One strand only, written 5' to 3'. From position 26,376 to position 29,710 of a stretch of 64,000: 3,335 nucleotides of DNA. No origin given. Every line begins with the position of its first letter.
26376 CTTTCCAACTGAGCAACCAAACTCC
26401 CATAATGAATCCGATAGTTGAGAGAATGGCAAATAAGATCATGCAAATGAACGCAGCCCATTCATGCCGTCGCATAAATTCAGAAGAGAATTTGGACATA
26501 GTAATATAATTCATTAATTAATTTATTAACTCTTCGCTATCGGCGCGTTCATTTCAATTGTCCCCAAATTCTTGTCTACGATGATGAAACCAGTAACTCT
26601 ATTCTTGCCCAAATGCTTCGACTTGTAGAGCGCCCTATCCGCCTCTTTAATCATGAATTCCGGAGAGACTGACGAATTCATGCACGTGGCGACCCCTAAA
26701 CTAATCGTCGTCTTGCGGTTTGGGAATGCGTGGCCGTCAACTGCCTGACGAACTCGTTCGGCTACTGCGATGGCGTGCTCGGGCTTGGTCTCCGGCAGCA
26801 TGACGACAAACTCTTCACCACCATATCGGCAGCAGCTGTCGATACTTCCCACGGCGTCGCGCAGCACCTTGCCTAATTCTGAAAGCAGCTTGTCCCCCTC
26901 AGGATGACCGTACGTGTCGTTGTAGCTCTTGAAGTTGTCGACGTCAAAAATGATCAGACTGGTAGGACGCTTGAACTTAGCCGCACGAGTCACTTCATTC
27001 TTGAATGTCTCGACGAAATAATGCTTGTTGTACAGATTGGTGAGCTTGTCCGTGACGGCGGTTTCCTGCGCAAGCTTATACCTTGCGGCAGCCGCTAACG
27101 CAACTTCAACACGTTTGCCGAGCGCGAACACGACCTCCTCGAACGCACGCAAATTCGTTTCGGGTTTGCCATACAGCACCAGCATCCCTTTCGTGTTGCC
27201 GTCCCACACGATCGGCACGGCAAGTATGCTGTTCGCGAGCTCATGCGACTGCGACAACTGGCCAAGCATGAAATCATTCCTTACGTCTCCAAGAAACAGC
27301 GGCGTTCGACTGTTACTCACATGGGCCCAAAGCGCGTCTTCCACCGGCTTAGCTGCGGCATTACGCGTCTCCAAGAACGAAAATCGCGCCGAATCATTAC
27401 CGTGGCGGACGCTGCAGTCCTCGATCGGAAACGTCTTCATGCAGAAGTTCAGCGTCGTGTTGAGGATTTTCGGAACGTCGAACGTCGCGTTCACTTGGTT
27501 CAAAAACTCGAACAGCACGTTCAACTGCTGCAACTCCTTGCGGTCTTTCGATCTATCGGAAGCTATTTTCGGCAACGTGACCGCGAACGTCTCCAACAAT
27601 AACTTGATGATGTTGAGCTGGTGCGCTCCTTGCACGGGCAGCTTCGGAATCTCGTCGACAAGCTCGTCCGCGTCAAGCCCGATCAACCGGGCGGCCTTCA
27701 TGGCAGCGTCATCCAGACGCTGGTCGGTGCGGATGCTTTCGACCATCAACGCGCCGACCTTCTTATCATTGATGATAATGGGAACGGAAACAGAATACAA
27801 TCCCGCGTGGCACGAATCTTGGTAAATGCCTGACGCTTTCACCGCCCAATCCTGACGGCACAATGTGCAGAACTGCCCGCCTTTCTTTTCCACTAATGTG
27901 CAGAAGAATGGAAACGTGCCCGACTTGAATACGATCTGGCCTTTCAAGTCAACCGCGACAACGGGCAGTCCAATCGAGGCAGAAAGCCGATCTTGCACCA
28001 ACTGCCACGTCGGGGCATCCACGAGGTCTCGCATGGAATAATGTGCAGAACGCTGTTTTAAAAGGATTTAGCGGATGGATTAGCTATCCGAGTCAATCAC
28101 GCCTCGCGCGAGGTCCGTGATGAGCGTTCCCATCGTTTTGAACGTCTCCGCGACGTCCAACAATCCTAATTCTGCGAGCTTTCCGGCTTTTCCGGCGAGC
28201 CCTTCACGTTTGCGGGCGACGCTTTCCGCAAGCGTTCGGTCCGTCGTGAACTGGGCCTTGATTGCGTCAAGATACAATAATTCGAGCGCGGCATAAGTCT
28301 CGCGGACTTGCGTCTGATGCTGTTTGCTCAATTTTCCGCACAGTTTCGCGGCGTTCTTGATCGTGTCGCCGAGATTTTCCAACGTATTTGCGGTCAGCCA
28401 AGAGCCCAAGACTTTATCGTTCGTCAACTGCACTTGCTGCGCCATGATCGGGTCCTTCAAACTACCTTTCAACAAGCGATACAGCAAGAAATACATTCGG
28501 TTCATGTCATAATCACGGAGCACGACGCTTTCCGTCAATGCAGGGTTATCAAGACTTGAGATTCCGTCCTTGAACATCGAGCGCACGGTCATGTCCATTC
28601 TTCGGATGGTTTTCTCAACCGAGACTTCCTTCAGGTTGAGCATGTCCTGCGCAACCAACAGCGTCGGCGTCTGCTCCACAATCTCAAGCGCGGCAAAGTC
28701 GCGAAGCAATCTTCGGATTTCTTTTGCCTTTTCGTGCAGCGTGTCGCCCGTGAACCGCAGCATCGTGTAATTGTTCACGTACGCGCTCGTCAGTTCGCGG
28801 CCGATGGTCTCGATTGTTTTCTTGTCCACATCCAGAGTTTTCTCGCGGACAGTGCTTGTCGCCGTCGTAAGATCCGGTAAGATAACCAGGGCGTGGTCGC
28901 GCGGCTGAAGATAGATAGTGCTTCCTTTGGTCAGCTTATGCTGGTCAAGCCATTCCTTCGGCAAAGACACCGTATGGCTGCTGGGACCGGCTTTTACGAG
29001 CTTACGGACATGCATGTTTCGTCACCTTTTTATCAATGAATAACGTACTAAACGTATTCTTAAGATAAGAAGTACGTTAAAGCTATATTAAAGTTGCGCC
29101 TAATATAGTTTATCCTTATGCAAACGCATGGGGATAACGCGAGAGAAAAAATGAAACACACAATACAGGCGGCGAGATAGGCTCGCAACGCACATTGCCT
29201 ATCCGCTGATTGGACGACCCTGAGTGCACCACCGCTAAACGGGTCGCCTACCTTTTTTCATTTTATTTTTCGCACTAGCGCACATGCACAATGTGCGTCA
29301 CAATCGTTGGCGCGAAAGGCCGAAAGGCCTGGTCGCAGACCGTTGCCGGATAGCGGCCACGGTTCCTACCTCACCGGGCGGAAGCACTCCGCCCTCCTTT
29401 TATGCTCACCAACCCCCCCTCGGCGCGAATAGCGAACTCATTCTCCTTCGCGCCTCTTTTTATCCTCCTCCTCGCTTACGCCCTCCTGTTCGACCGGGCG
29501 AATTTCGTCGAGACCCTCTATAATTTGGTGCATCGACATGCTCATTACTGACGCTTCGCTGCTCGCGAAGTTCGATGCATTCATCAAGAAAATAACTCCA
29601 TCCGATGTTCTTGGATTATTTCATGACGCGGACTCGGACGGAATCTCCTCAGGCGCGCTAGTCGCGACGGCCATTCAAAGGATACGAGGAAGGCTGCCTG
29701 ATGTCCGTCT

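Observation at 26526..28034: Intact PocR-GAF-GGDEF diguanylate cyclase inside an archaeal gene neighbourhood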

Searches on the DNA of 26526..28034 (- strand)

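Call 47: search_rna_families(sources=[L003, L004, L005, L006, L010, L011, L012, L013, L015, L016], threshold=gathering)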
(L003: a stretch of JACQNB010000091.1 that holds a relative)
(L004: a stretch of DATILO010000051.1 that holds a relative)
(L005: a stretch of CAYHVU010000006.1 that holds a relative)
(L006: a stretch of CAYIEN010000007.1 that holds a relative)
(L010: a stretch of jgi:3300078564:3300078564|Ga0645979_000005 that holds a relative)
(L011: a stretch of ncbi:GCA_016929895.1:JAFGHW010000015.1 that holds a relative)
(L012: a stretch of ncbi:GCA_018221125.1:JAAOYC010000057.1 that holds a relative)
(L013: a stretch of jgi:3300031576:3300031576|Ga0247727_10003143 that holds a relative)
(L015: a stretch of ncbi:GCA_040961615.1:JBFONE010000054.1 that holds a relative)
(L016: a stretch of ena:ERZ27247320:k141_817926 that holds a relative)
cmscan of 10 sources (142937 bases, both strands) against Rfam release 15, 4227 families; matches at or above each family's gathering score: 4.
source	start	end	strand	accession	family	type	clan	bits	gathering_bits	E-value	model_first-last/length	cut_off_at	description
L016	1270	1382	-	RF00001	5S_rRNA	Gene; rRNA;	CL00113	61.7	38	3.6e-10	1-120/120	no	5S ribosomal RNA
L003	9648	9720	-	RF00005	tRNA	Gene; tRNA;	CL00001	61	29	2.1e-10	1-71/71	no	tRNA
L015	1167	1279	-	RF00001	5S_rRNA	Gene; rRNA;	CL00113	60.7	38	6.4e-10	1-120/120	no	5S ribosomal RNA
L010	14734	14826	+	RF00005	tRNA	Gene; tRNA;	CL00001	44.9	29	5.6e-06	1-71/71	no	tRNA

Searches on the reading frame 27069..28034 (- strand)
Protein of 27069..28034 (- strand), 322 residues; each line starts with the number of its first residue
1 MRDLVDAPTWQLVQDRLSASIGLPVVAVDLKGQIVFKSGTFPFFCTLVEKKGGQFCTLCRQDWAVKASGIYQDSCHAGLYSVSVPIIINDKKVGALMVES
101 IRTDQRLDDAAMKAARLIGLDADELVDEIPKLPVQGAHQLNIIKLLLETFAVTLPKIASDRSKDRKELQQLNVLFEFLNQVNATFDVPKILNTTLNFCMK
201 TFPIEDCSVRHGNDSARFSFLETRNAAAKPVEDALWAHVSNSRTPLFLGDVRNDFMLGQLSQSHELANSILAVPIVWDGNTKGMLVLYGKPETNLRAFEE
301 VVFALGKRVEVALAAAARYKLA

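Call 69: search_protein_representatives(protein=window:27069-28034:-)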
Query: 322 residues. Proteins with E-value up to 0.001 (for the whole library): 552; up to 1e-10: 62; up to 1e-30: 4. The best 150 are listed.
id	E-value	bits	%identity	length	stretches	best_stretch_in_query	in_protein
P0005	9.5e-148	507.6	70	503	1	1-321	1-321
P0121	4.2e-45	170.5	27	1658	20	56-130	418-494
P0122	3.1e-39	151.2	29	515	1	1-320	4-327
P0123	2.7e-33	131.7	29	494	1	5-301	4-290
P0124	3.0e-30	121.7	25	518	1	2-299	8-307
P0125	8.5e-30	120.2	29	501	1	2-313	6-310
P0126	2.4e-29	118.7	28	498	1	8-306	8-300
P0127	3.4e-29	118.3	27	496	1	2-298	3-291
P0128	5.1e-29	117.7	28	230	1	2-227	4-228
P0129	1.3e-28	116.4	28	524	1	1-299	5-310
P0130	4.4e-27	111.3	30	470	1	3-320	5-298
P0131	5.5e-26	107.7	30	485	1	2-310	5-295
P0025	7.3e-26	107.3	28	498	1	4-290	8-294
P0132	1.1e-25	106.8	28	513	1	5-298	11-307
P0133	2.6e-24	102.2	33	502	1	14-219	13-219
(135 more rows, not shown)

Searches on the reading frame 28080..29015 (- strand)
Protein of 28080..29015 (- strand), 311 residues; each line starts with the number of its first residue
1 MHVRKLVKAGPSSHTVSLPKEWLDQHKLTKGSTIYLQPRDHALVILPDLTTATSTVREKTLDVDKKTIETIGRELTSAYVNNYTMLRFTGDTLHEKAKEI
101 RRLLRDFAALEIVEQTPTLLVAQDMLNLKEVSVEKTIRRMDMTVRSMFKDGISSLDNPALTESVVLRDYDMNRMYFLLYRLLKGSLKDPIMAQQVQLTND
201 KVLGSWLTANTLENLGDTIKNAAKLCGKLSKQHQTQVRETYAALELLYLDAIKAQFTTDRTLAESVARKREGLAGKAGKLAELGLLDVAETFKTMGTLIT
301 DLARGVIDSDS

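Call 8: search_protein_families(library=pfam, proteins=[window:28080-29015:-], max_evalue=0.01)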
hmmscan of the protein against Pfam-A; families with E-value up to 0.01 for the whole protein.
window:28080-29015:- (311 aa): 2 families
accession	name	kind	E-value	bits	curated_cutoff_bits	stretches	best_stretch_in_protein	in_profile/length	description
PF01895.24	PhoU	-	1.8e-08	35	23.5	1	137-224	1-87/89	PhoU domain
PF04014.23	MazE_antitoxin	-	0.00025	21.4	24.7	1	12-46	6-41/48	Antidote-toxin recognition MazE, bacterial antitoxin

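Call 39: search_protein_families(library=ncbifam, proteins=[window:28080-29015:-], max_evalue=0.001)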
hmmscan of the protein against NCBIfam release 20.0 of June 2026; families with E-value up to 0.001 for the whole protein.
window:28080-29015:- (311 aa): 1 family
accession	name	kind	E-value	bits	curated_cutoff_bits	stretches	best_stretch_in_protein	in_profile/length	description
TIGR02609.1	doc_partner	hypoth_equivalog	5.5e-05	23.4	55.9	1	5-45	2-41/74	putative addiction module antidote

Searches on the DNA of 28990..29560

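Call 67: search_rna_families(source=window, start=28990, end=29560, threshold=evalue, max_evalue=1)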
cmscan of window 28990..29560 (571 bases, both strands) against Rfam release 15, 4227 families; matches with E-value up to 1: 0.
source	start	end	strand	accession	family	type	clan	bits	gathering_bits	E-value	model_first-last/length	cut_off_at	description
